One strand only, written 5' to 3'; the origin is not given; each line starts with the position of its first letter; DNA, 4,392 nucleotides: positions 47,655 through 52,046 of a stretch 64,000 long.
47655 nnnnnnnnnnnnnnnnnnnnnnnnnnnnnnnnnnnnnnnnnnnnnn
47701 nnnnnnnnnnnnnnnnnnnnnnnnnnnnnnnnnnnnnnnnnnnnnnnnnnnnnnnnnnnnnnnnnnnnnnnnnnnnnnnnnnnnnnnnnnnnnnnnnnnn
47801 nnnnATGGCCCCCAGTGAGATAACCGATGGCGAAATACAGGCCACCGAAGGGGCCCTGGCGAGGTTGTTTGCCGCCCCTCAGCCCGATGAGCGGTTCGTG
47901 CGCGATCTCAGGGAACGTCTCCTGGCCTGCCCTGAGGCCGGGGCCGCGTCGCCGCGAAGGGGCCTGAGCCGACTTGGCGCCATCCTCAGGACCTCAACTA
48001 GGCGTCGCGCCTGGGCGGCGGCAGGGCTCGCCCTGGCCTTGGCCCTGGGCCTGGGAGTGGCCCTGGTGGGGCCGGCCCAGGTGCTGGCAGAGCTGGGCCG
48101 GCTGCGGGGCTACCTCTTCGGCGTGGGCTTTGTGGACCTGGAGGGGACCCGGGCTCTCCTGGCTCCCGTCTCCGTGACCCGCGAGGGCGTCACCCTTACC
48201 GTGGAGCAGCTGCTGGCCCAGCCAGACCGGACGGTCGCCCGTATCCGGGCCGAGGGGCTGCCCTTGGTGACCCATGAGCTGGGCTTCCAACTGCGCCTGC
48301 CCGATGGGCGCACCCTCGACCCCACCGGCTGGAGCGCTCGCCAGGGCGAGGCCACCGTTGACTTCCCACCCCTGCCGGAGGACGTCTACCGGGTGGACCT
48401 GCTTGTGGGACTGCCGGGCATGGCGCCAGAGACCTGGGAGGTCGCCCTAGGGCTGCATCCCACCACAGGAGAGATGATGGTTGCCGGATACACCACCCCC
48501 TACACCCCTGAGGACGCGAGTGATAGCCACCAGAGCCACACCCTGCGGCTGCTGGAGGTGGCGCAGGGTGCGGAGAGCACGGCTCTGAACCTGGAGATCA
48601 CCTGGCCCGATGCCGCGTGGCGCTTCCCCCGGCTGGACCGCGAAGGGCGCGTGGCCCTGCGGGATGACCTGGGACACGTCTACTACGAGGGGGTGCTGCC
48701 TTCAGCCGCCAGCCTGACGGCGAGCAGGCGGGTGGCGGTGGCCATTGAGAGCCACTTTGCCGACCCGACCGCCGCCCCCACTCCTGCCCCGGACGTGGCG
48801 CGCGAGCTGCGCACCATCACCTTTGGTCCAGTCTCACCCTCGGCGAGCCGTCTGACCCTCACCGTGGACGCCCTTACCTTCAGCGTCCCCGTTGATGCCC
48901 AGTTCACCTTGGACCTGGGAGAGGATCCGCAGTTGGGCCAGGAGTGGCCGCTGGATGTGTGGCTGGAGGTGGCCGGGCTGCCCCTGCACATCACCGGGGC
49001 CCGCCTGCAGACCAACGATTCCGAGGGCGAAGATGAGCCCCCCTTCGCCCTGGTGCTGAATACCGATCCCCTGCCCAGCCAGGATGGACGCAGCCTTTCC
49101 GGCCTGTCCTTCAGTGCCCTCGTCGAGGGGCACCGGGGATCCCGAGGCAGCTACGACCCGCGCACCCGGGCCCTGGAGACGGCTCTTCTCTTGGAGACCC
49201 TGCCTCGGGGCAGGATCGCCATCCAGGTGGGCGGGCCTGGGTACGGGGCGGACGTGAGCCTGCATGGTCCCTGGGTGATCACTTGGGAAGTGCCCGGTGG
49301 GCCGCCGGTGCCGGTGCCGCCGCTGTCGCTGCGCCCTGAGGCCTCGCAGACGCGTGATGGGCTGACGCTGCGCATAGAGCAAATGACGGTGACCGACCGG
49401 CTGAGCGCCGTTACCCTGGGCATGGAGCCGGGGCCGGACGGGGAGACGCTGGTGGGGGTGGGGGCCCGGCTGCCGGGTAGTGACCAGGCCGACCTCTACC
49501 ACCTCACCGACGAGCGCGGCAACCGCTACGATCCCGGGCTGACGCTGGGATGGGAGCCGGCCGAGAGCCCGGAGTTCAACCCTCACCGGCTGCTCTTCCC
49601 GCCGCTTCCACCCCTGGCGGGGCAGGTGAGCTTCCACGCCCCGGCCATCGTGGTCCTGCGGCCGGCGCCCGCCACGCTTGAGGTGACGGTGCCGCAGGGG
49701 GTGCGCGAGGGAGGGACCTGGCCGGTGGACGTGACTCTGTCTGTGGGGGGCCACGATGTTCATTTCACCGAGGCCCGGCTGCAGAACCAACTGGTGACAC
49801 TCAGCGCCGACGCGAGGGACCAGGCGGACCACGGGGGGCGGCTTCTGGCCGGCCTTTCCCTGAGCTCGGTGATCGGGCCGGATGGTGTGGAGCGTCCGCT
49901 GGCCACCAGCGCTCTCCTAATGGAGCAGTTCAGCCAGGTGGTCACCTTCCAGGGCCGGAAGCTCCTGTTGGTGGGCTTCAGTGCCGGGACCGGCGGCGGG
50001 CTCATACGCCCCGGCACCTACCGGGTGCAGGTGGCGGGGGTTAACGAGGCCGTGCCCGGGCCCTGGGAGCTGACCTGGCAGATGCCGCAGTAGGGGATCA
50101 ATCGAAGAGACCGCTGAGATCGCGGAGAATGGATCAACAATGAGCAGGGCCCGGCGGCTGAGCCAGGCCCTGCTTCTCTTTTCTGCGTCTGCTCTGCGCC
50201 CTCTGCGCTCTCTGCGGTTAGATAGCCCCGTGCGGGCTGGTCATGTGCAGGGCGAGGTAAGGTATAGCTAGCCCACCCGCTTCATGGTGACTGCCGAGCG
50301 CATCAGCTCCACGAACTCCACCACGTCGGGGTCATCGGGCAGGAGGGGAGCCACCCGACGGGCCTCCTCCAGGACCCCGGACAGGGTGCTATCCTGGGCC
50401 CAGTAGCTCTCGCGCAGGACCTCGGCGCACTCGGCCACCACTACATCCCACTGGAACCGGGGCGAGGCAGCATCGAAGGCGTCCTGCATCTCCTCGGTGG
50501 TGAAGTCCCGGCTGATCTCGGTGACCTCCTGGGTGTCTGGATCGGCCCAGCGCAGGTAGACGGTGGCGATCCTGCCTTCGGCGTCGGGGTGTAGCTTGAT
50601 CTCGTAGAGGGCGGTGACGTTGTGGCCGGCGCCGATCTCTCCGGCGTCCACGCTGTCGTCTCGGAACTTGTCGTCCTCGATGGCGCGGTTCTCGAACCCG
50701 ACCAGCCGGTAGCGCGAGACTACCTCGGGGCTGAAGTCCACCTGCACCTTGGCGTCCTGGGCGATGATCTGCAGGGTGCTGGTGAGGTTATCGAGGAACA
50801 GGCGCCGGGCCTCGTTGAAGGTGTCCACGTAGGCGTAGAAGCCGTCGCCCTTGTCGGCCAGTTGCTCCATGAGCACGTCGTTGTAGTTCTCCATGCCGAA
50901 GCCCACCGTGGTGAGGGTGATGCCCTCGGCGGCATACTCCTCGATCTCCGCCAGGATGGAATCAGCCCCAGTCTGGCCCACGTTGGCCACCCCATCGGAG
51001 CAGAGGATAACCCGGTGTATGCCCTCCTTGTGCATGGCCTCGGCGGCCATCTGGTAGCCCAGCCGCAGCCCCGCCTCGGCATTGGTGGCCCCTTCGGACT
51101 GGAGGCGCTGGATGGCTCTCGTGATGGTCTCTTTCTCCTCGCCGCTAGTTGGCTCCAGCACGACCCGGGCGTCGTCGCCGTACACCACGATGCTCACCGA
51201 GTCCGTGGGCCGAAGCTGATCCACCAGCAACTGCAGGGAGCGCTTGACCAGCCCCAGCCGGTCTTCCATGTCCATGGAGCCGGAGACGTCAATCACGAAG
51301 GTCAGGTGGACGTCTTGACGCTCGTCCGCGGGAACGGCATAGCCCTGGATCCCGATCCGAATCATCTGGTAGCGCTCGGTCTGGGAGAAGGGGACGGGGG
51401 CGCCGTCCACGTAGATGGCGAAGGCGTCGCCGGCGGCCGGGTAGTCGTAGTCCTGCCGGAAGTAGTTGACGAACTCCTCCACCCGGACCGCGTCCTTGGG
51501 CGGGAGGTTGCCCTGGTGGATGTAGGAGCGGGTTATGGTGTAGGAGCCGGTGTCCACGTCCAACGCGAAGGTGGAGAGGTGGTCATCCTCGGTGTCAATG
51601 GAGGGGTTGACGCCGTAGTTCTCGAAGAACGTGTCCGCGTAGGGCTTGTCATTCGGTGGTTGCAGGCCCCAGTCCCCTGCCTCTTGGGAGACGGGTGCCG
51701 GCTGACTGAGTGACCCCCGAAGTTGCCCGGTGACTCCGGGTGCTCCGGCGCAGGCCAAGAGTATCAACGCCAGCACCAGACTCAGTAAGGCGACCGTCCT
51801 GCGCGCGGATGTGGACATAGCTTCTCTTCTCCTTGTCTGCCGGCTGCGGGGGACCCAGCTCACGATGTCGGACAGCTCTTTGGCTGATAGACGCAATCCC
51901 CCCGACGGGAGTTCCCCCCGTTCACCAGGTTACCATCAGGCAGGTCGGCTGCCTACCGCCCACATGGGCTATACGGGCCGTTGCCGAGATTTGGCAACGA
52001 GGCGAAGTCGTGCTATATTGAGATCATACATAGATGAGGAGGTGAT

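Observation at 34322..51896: Co-directional 15.7-kb envelope/export supercluster with no visible substrate gene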

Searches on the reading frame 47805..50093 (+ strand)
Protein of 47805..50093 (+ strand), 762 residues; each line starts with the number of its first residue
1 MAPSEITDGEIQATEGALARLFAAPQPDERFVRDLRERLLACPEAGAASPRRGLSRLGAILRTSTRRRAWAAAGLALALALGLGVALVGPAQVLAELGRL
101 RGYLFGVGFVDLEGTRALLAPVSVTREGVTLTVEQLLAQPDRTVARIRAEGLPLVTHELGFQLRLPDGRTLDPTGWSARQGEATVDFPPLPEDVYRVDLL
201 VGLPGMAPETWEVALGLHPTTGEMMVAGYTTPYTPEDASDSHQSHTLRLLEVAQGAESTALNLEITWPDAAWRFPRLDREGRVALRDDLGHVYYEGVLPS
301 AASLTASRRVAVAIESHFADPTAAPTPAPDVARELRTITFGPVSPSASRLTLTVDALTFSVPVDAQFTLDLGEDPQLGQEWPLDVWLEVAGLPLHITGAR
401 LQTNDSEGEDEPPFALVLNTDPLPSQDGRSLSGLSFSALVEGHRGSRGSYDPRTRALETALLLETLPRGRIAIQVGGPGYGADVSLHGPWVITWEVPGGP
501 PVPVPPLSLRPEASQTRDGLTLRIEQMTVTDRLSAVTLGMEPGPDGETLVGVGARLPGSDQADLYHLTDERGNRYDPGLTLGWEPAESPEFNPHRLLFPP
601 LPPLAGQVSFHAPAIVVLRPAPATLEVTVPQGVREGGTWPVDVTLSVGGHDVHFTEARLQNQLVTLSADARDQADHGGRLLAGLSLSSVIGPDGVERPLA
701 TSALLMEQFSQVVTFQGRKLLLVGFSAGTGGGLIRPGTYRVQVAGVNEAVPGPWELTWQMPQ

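Call 4: search_protein_families(library=pfam, proteins=[window:47805-50093:+], max_evalue=0.01)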
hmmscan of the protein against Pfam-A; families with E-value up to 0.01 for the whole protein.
window:47805-50093:+ (762 aa): 0 families

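Call 10: find_homologous_proteins(query=window:47805-50093:+, max_evalue=0.001)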
Query window:47805-50093:+ (762 aa): 22 proteins with E <= 0.001 among 8000 candidates.
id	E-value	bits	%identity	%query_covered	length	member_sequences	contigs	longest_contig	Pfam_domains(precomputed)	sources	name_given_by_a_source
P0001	0.0e+0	1693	100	100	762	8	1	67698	-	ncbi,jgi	ncbi:MAG: hypothetical protein ACOYEW_00555 [Anaerolineae bacterium]|jgi:hypothetical protein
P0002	0.0e+0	1128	69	100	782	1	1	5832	-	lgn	-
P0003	8.7e-295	998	63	100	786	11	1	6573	-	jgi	-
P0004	1.7e-277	941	60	99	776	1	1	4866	-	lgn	-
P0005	1.4e-175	604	70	55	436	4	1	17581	-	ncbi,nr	ncbi:MAG: hypothetical protein HPY83_18240, partial [Anaerolineae bacterium]|nr:hypothetical protein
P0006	1.4e-142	495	41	98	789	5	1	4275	PF18705.8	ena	-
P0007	3.2e-141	490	42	98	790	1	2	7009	-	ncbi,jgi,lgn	-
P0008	1.0e-140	489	41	96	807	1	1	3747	-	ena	-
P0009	8.1e-129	449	40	98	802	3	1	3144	-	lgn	-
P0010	2.5e-117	411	39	91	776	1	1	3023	-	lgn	-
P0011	1.1e-116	409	37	98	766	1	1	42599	-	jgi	jgi:hypothetical protein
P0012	1.1e-114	403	38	98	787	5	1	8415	-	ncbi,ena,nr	ncbi:MAG TPA: hypothetical protein PLB78_05645 [Anaerolineae bacterium]|nr:hypothetical protein [Ana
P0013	9.5e-111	389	36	98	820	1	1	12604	-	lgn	-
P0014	7.0e-110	387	37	88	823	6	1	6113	-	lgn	-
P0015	2.9e-105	371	42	75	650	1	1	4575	-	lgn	-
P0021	2.4e-84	302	33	96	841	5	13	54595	-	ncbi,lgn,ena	-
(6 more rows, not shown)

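Call 12: find_encoding_contigs(protein=P0011, flank=10000, max_places=3)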
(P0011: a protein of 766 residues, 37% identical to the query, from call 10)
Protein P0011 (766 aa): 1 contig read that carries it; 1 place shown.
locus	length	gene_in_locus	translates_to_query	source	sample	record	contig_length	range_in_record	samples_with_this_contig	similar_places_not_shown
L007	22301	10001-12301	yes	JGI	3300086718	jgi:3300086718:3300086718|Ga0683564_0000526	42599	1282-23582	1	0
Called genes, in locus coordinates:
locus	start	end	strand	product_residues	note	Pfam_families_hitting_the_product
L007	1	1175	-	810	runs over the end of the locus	-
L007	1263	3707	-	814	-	PF07676:PD40 (faint)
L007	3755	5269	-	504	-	-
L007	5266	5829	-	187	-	PF07638:Sigma70_ECF, PF04542:Sigma70_r2, PF08281:Sigma70_r4_2, PF04545:Sigma70_r4, PF13384:HTH_23 (faint)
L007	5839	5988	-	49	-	-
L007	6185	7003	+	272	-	PF08704:GCD14 (faint), PF01135:PCMT (weak), PF01209:Ubie_methyltran, PF13489:Methyltransf_23, PF13847:Methyltransf_31, PF08241:Methyltransf_11, PF08242:Methyltransf_12, PF13649:Methyltransf_25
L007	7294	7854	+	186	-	-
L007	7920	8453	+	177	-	-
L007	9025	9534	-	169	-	PF00293:NUDIX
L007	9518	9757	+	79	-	-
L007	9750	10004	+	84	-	PF08281:Sigma70_r4_2, PF04545:Sigma70_r4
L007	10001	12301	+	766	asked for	-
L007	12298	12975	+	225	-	-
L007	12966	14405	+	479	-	-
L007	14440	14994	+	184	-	-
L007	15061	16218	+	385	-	-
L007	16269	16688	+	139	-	-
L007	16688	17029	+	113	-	-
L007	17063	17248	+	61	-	-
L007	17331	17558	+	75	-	-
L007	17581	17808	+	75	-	-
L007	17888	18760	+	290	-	-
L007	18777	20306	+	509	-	-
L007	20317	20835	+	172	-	-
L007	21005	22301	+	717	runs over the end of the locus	PF23381:Beta-prop_IFT122_1st, PF24807:WD40_CDC20-Fz, PF25174:Beta-prop_THOC3, PF25175:Beta-prop_WDR5, PF23414:Beta-prop_EML_2, PF23381:Beta-prop_IFT122_1st, PF25175:Beta-prop_WDR5, PF25391:WD40_Gbeta, +64 more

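Call 13: find_encoding_contigs(protein=P0021, flank=10000, max_places=3)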
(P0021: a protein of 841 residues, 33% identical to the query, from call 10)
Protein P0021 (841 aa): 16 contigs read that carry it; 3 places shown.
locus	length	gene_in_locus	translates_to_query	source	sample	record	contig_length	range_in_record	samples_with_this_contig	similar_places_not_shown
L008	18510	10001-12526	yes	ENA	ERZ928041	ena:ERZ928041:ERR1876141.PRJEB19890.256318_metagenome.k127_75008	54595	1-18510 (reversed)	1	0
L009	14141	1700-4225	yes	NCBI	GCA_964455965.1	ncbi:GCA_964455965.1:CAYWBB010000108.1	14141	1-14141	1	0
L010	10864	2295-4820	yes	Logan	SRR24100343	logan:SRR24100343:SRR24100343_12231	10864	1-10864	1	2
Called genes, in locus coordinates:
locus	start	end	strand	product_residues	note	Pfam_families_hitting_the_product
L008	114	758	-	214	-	-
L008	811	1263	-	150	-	-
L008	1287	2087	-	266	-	-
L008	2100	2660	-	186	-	PF07638:Sigma70_ECF, PF04542:Sigma70_r2, PF08281:Sigma70_r4_2, PF04545:Sigma70_r4 (weak)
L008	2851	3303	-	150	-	PF02861:Clp_N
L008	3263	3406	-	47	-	-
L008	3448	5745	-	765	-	PF26550:Tricorn_2nd, PF26549:Tricorn_N (faint), PF07676:PD40 (faint)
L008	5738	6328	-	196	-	PF04542:Sigma70_r2, PF08281:Sigma70_r4_2 (weak)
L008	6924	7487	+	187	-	PF04542:Sigma70_r2, PF04545:Sigma70_r4 (weak), PF08281:Sigma70_r4_2 (weak)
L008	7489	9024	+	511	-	-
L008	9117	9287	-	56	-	-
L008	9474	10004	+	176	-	PF07638:Sigma70_ECF (faint), PF04542:Sigma70_r2, PF08281:Sigma70_r4_2, PF04545:Sigma70_r4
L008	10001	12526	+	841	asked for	-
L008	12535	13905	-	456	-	-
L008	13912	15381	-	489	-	-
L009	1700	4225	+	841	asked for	-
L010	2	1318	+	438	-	?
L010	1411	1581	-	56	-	-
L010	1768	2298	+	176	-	PF07638:Sigma70_ECF (faint), PF04542:Sigma70_r2, PF08281:Sigma70_r4_2, PF04545:Sigma70_r4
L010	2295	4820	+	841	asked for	-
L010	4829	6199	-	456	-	-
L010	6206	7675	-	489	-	-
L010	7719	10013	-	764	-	PF23381:Beta-prop_IFT122_1st (faint), PF24807:WD40_CDC20-Fz (faint), PF12894:ANAPC4_WD40 (faint), PF23414:Beta-prop_EML_2 (faint), PF24817:WD40_WDHD1_1st (faint), PF00400:WD40 (faint), PF25174:Beta-prop_THOC3, PF25175:Beta-prop_WDR5 (faint), +3 more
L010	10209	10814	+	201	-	-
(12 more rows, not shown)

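Call 14: find_encoding_contigs(protein=P0005, flank=10000, max_places=3)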
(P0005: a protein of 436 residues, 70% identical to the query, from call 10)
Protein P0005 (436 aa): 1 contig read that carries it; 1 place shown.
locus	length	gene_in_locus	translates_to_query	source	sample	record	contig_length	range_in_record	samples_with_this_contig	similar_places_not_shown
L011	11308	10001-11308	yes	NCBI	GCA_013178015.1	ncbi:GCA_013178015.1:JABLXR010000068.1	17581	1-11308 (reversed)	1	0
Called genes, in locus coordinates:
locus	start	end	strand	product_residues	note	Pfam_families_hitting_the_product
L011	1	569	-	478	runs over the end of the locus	PF00884:Sulfatase, PF01663:Phosphodiest, PF16347:SGSH_C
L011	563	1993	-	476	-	PF00884:Sulfatase, PF01663:Phosphodiest, PF16347:SGSH_C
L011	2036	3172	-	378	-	-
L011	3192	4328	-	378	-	-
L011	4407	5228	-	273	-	PF00528:BPD_transp_1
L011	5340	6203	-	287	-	PF00528:BPD_transp_1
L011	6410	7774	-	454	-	PF01547:SBP_bac_1, PF13416:SBP_bac_8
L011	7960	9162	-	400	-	PF00583:Acetyltransf_1, PF13527:Acetyltransf_9, PF13508:Acetyltransf_7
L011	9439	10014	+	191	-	PF04542:Sigma70_r2, PF08281:Sigma70_r4_2, PF04545:Sigma70_r4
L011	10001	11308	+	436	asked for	?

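Call 48: find_encoding_contigs(protein=P0002, flank=10000, max_places=2)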
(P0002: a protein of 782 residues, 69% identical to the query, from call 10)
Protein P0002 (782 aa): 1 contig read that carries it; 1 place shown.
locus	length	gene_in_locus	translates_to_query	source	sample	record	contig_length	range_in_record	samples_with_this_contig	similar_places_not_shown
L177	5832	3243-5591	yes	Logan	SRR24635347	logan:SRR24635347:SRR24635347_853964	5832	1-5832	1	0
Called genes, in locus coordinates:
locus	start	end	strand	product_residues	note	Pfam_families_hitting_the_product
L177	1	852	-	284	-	?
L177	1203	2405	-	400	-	PF00583:Acetyltransf_1, PF13527:Acetyltransf_9, PF13508:Acetyltransf_7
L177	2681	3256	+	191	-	PF04542:Sigma70_r2, PF08281:Sigma70_r4_2, PF04545:Sigma70_r4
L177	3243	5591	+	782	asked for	-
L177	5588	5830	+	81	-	?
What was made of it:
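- The sigma/anti-sigma pair has unrelated neighbours in L011 and L177 (69-70% identical) and in L007-L010 (calls 12-14, 48).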

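Call 54: predict_structure(alignment_id=A4)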
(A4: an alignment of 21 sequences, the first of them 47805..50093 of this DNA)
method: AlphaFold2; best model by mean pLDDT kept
length: 762 residues; sequences in the alignment: 21
mean_pLDDT: 76.1   pTM: 0.67
mean pLDDT of the five models: 76.1, 74.1, 73.9, 72.4, 71.8
residues with pLDDT >= 90: 171; 70-90: 375; 50-70: 130; < 50: 86
segments of 3 or more residues with pLDDT < 50: 1-10, 42-70, 226-228, 297-327, 701-706, 729-731
pLDDT, mean of each block of 10 residues (from residue 1): 37 57 58 66 36 39 46 67 61 56 64 78 80 87 88 65 86 84 89 82 72 80 56 86 90 82 90 71 83 61 25 26 46 86 83 89 89 89 88 89 75 89 84 86 81 70 91 78 86 83 76 92 92 90 92 81 86 79 70 84 84 93 93 81 89 89 84 67 88 77 53 82 73 79 92 92 69
secondary structure, 60 per line:
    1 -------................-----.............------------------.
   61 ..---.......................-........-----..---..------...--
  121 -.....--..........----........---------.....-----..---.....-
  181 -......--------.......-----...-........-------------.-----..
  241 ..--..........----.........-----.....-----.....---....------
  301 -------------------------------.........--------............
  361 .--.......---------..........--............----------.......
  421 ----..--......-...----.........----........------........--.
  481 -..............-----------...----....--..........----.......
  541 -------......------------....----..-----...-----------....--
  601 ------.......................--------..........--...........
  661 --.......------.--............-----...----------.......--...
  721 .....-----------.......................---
elements in order (helices of 4 or more, strands of 3 or more residues): H8-23 H29-41 H66-88 H90-97 E116-118 E122-126 E129-138 E143-150 E160-164 E175-179 E182-187 E196-202 E212-219 E239-242 E245-254 E259-267 E273-277 E283-287 E291-294 E332-340 E349-361 E364-370 E380-389 E392-403 E414-420 E429-434 E436-438 E443-451 E456-463 E470-477 E482-495 E507-509 E514-517 E520-529 E534-540 E548-553 E566-569 E581-583 E595-598 E607-629 E638-647 E650-660 E663-669 E679-690 E696-698 E709-715 E718-725 E737-759
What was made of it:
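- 47805..50093 (+): Unit 3: single-pass anti-sigma factor (inferred). Short helical N-terminus, transmembrane helix at about 66-88, all-beta ectodomain made of a duplicated two-domain unit. AlphaFold2 model pLDDT 76, pTM 0.67 (call 54).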

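Call 58: fold_search(model_id=the predicted structure, library=pdb)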
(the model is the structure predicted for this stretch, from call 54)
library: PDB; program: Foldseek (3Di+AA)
matches with E <= 10: 1516; with E <= 0.001: 1
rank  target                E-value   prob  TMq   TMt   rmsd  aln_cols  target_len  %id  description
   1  3fbq                  4.6e-05  1.00  0.12  0.27  20.9       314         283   12  The crystal structure of the conserved domain protein from Bacillus anthracis (released 2008-12-23)
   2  9bfp_A                3.2e-03  0.23  0.11  0.09  29.3       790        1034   10  Cryo-EM structure of Sevenless extracellular domain (monomer) (released 2025-01-29)
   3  6avu_A                7.6e-03  0.14  0.08  0.07  32.0       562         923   11  Human alpha-V beta-3 Integrin (open conformation) in complex with the therapeutic antibody LM609 (released 2017-11-01)
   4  7ydi_L                8.0e-03  0.85  0.09  0.25  18.6       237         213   12  SARS-CoV-2 Spike (6P) in complex with 3 R1-32 Fabs and 3 ACE2, focused refinement of RBD region (released 2022-08-24)
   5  8b0g_A                1.4e-02  0.12  0.10  0.07  30.3       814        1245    7  2C9, C5b9-CD59 structure (released 2023-02-22)
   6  8t2v_A                1.5e-02  0.07  0.07  0.06  31.7       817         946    8  Cryo-EM Structures of Full-length Integrin alphaIIbbeta3 in Native Lipids (released 2023-07-26)
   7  4oia_B                1.6e-02  0.18  0.08  0.14  39.9       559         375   10  Crystal Structure of ICAM-5 D1-D4 ectodomain fragment, Space Group P4322 (released 2014-07-16)
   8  9pvp                  2.1e-02  0.04  0.06  0.03  55.7      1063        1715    8  Cryo-EM structure of receptor tyrosine kinase ROS1 extracellular domain (released 2026-02-25)
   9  4kwu                  2.2e-02  0.23  0.09  0.07  24.6       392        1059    7  1.9 Angstrom resolution crystal structure of uncharacterized protein lmo2446 from Listeria monocytogenes EGD-e in comple (released 2013-06-19)
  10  8qqh_BBB              2.4e-02  0.14  0.12  0.10  30.4       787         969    9  Structure of beta-galactosidase from Desulfurococcus amyloliticus (released 2024-08-14)
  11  6avq_A                2.5e-02  0.12  0.09  0.08  30.8       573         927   10  The Therapeutic Antibody LM609 Selectively Inhibits Ligand Binding to Human alpha-V beta-3 Integrin via Steric Hindran (released 2017-11-01)
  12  8qqh_AAA              3.0e-02  0.14  0.13  0.10  30.4       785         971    8  Structure of beta-galactosidase from Desulfurococcus amyloliticus (released 2024-08-14)
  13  8xen_A                3.0e-02  0.12  0.07  0.06  32.9       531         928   10  Cryo-EM structure of integrin ITGAV/ITGB3 complex, conformation 4 (released 2024-12-18)
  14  7kwb_A                3.2e-02  0.08  0.07  0.11  24.9       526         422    7  Surface glycan-binding protein B from Bacteroides thetaiotaomicron (released 2021-02-17)
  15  4k0v_A                3.3e-02  0.11  0.10  0.13  31.7       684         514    9  Structural basis for angiopoietin-1 mediated signaling initiation (released 2013-05-08)
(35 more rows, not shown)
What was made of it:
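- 47805..50093 (+): Best PDB match 3fbq, E = 4.6e-5 (call 58).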

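Call 77: search_solved_structures(query=A4, max_evalue=1)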
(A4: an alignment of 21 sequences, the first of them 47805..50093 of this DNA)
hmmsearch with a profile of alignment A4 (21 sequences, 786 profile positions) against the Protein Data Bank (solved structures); distinct sequences matched with E-value up to 1: 0.
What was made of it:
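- Tried and rejected: Anti-sigma profile against PDB sequences: no match (call 77).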

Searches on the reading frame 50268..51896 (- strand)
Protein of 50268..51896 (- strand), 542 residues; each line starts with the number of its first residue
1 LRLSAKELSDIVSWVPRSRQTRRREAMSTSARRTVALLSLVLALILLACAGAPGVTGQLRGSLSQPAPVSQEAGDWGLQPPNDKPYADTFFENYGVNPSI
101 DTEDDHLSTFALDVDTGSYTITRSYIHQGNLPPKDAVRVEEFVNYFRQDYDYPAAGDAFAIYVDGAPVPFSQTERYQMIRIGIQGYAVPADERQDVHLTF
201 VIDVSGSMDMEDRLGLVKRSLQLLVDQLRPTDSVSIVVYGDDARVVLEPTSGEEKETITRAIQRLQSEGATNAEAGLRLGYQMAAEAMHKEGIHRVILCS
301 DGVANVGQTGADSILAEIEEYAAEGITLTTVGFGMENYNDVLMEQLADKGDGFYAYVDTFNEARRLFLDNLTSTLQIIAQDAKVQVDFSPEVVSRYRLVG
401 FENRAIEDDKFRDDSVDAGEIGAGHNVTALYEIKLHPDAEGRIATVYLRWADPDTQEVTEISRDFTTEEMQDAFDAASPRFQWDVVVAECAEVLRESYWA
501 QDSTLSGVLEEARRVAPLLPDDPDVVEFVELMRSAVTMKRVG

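Call 6: search_protein_families(library=pfam, proteins=[window:50268-51896:-], max_evalue=0.01)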
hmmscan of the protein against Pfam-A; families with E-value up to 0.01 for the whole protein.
window:50268-51896:- (542 aa): 5 families
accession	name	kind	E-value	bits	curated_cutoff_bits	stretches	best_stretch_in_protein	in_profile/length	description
PF12034.13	YfbK_C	-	1.9e-35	123.1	25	1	373-535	1-181/184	Uncharacterized protein YfbK, C-terminal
PF12450.13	vWF_A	-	7.5e-27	93.6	25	1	90-174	6-90/94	von Willebrand factor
PF00092.34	VWA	-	3.5e-21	76.6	23.8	1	198-365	2-170/174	von Willebrand factor type A domain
PF13519.12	VWA_2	-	3.1e-17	63.6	27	1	199-302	2-106/107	von Willebrand factor type A domain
PF13768.12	VWA_3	-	5.7e-11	43.1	27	1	198-354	3-153/155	von Willebrand factor type A domain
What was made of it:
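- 50268..51818 (-): Secreted or lipoprotein vWA/YfbK-like protein. It is the stable right-hand anchor of the variable region. Call 6.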
